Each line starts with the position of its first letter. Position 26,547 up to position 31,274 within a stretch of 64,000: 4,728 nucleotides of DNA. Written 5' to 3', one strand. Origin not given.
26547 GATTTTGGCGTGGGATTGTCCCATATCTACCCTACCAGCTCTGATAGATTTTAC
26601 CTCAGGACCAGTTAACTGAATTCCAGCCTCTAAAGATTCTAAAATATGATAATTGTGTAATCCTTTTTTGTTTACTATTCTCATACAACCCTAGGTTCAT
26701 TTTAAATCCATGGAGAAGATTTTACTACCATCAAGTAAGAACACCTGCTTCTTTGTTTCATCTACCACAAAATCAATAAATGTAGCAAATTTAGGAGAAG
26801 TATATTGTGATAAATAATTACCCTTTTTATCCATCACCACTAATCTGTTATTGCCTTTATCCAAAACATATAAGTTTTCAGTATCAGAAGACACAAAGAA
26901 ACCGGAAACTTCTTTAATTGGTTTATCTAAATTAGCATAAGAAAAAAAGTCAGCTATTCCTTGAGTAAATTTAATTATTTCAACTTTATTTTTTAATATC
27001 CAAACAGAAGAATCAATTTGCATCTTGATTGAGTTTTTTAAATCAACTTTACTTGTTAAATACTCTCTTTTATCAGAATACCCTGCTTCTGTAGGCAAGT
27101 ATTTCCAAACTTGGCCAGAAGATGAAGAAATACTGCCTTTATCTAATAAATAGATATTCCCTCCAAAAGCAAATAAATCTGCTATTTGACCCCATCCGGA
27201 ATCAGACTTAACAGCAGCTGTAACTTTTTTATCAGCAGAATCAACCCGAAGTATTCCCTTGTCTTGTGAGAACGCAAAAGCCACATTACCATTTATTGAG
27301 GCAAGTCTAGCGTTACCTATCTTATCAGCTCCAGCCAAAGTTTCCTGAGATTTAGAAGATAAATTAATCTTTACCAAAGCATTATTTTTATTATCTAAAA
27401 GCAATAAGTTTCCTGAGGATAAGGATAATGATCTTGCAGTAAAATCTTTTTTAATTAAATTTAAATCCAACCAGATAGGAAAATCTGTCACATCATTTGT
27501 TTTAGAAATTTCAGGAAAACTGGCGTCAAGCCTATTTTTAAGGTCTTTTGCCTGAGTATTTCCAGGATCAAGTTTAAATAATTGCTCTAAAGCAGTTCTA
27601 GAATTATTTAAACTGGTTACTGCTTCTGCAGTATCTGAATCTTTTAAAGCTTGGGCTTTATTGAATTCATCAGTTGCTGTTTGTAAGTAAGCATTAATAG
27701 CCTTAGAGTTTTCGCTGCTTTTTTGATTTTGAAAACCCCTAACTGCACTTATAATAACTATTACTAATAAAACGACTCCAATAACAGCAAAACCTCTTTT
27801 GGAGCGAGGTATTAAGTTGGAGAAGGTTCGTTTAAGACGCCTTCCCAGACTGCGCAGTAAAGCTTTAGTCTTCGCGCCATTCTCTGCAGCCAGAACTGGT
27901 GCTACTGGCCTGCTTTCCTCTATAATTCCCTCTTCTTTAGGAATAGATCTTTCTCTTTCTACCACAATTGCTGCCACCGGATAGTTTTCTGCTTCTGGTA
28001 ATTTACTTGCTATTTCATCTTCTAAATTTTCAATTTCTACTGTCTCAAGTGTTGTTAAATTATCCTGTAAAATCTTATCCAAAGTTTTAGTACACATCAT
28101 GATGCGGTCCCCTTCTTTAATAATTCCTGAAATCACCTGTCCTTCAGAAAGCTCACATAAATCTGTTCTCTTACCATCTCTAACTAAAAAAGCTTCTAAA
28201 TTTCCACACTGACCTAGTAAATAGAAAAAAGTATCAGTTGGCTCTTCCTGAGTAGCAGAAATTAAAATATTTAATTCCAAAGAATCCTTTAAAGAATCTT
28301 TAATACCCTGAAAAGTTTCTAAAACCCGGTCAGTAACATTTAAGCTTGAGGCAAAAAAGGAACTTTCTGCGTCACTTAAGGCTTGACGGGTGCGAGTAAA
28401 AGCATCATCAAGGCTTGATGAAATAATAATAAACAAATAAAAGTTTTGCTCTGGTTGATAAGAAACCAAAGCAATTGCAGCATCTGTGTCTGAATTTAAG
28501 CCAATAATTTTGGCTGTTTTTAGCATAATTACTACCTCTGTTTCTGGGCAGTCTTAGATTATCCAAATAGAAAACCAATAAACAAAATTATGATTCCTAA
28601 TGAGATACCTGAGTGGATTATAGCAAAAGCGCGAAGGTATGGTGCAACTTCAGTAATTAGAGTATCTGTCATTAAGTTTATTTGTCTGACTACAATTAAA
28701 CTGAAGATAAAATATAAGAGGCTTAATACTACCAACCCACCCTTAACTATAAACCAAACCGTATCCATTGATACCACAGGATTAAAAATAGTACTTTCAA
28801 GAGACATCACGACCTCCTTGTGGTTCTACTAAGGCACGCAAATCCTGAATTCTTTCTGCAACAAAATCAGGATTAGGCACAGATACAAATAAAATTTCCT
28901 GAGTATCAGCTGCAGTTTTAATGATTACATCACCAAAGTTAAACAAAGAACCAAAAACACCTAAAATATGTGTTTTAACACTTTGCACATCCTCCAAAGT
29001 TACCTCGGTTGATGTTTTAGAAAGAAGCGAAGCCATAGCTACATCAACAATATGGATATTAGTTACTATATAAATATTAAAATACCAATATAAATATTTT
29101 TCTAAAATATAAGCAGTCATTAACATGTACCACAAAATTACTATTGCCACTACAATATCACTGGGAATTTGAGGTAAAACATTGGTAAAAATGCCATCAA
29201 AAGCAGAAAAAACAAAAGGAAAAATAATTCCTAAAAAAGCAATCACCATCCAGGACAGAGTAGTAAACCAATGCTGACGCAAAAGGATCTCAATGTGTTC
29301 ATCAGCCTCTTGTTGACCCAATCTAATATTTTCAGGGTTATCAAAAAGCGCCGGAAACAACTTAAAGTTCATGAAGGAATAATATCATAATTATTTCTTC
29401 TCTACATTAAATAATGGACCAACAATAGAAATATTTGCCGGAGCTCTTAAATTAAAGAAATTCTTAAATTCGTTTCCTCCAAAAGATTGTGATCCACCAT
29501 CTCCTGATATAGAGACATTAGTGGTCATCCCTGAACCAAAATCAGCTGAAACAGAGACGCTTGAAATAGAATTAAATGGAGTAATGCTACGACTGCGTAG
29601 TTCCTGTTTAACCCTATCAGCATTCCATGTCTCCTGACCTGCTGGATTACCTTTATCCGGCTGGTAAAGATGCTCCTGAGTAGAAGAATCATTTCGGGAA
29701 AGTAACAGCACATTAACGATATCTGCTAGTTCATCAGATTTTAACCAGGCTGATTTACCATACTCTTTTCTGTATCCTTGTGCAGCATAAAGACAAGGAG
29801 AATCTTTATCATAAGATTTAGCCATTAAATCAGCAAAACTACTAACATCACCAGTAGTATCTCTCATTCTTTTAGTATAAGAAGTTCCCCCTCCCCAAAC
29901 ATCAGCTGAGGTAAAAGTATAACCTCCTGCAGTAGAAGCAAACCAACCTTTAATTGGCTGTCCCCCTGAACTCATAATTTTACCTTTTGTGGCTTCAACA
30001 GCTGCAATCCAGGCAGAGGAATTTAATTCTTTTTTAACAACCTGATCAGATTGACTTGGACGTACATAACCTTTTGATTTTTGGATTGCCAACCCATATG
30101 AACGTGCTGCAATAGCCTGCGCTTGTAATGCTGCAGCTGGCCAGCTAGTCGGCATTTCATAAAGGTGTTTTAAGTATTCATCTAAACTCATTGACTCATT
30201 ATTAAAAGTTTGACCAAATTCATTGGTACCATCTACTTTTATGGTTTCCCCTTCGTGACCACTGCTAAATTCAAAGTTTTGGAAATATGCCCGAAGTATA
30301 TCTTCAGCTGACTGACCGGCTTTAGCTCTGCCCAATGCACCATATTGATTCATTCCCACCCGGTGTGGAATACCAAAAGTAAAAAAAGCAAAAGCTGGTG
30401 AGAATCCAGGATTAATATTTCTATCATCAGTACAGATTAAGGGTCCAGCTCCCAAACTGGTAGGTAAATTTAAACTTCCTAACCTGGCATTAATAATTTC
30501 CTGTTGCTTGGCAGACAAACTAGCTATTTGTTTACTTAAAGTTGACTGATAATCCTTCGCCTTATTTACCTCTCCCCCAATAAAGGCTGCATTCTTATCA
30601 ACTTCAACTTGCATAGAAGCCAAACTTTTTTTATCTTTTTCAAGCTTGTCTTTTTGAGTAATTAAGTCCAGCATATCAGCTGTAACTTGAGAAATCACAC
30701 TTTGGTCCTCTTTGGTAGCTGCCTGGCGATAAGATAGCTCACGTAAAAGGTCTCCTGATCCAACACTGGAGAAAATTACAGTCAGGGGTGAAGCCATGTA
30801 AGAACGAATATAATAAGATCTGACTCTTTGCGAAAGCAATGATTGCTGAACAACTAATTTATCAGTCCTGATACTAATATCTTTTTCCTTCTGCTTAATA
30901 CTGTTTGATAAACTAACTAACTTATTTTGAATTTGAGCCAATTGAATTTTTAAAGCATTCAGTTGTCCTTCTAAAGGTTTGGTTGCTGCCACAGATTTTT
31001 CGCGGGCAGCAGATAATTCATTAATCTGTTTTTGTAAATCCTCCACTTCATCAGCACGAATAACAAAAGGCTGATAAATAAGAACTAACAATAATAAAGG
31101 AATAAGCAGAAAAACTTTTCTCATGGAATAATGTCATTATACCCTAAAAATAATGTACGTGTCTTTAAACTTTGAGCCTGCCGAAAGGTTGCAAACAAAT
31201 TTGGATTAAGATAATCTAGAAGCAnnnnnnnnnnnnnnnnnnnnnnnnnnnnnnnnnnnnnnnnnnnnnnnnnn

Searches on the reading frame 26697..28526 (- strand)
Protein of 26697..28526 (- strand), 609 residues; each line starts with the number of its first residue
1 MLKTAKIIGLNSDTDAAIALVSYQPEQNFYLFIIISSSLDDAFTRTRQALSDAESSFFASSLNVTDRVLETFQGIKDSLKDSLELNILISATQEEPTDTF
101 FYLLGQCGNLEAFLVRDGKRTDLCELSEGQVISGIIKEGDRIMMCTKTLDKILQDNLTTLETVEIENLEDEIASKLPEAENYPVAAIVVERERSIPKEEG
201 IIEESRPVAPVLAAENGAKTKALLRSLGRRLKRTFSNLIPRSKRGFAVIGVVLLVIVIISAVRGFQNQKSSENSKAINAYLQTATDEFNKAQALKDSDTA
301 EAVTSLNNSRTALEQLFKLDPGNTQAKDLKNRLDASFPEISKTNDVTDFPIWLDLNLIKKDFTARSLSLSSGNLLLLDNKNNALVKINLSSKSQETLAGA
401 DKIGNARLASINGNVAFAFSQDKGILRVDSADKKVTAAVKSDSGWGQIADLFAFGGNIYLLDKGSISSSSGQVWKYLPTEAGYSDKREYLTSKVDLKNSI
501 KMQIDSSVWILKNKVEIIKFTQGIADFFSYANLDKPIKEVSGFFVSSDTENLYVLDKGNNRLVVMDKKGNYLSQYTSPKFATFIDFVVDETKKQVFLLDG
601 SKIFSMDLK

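Call 14: search_protein_families(library=pfam, proteins=[window:26697-28526:-], max_evalue=0.1)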
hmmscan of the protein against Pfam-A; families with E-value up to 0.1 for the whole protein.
window:26697-28526:- (609 aa): 4 families
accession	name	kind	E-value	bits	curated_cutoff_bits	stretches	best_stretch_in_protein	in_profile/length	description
PF01436.27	NHL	-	0.0023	18.3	20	0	548-564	11-27/28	NHL repeat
PF17170.10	DUF5128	-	0.0046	16.6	22.9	1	550-608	54-119/321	6-bladed beta-propeller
PF09976.15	TPR_21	-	0.084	13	25.5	0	245-300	8-62/193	Tetratricopeptide repeat-like domain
PF14853.12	Fis1_TPR_C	-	0.086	13.5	25.3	0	307-333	18-44/53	Fis1 C-terminal tetratricopeptide repeat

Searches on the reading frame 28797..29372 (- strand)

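Call 14: search_protein_families(library=pfam, proteins=[window:28797-29372:-], max_evalue=0.1)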
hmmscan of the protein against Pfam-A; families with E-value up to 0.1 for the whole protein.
window:28797-29372:- (191 aa): 1 family
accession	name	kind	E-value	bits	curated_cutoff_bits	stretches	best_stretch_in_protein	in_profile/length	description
PF03703.20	bPH_2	-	3.7e-05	24.3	22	1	115-175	18-78/78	Bacterial PH domain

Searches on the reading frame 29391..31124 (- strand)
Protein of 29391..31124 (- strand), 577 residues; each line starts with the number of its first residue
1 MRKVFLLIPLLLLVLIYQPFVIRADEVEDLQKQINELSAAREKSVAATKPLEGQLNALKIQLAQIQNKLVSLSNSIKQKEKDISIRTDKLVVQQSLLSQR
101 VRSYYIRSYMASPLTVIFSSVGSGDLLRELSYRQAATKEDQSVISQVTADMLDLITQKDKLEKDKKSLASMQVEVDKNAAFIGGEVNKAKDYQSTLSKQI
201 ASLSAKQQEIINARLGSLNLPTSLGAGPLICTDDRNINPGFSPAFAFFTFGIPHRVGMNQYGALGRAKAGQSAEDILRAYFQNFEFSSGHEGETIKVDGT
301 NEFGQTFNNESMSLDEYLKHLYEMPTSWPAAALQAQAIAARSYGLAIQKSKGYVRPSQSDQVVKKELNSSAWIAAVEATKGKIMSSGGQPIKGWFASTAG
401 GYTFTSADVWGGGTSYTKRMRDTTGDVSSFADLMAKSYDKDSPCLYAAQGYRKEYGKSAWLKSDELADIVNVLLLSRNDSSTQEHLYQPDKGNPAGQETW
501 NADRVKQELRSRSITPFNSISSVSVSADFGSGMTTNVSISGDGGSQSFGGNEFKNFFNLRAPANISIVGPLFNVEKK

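Call 3: search_protein_families(library=pfam, proteins=[window:29391-31124:-], max_evalue=1)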
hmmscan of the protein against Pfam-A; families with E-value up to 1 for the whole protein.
window:29391-31124:- (577 aa): 5 families
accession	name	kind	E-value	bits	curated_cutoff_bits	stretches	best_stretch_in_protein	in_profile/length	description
PF08486.15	SpoIID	-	3.5e-11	44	23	1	310-384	9-95/97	Stage II sporulation protein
PF24568.1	CC_PcsB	-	0.0046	17.2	27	1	91-153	9-71/75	Peptidoglycan hydrolase PcsB, coiled-coil domain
PF18595.6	Nuf2_DHR10-like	-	0.093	13.2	28.4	1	26-90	51-115/117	Nuf2, DHR10-like domain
PF14233.11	DUF4335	-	0.26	11.6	27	1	23-177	20-146/186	Domain of unknown function (DUF4335)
PF07200.18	Mod_r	-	0.62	10.5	30.1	1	20-83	21-84/146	Modifier of rudimentary (Mod(r)) protein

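Call 20: search_protein_families(library=ncbifam, proteins=[window:29391-31124:-], max_evalue=1)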
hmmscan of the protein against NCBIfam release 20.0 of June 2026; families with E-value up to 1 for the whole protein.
window:29391-31124:- (577 aa): 12 families
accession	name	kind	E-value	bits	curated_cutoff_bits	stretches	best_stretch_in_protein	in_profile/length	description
TIGR02669.1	SpoIID_LytB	domain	5.7e-33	115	83.3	2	310-482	4-186/270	SpoIID/LytB domain-containing protein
TIGR02870.1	spore_II_D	equivalog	1.3e-19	70.5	234.75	3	247-287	296-336/338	stage II sporulation protein D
NF045487.1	ASRP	equivalog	0.012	14.2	300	1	25-85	163-222/593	archaea-specific SMC-related protein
TIGR02169.1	SMC_prok_A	equivalog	0.012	13.3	729.4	1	26-91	394-459/1165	chromosome segregation protein SMC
NF009883.0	PRK13341.1-4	equivalog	0.016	13.1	668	1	282-396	565-680/729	AAA family ATPase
NF008644.1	PRK11637.1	equivalog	0.038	13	270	1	27-214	13-196/385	murein hydrolase activator EnvC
TIGR04523.1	Mplasa_alph_rch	subfamily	0.043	11.7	270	1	25-84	440-499/745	helix-rich protein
NF038350.1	taxis_HmpF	equivalog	0.05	11.9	200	1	131-209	113-289/553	pilus motility taxis protein HmpF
TIGR03185.1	DNA_S_dndD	equivalog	0.35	9.3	245.85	1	26-211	203-378/650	DNA sulfur modification protein DndD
NF006543.0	PRK09039.1-2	equivalog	0.52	10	305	1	25-89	124-188/350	peptidoglycan -binding protein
NF006542.0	PRK09039.1-1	equivalog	0.78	8.6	388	1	16-90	44-118/627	peptidoglycan -binding protein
TIGR02168.1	SMC_prok_B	equivalog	0.83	7.3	567.35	0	26-208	310-494/1181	chromosome segregation protein SMC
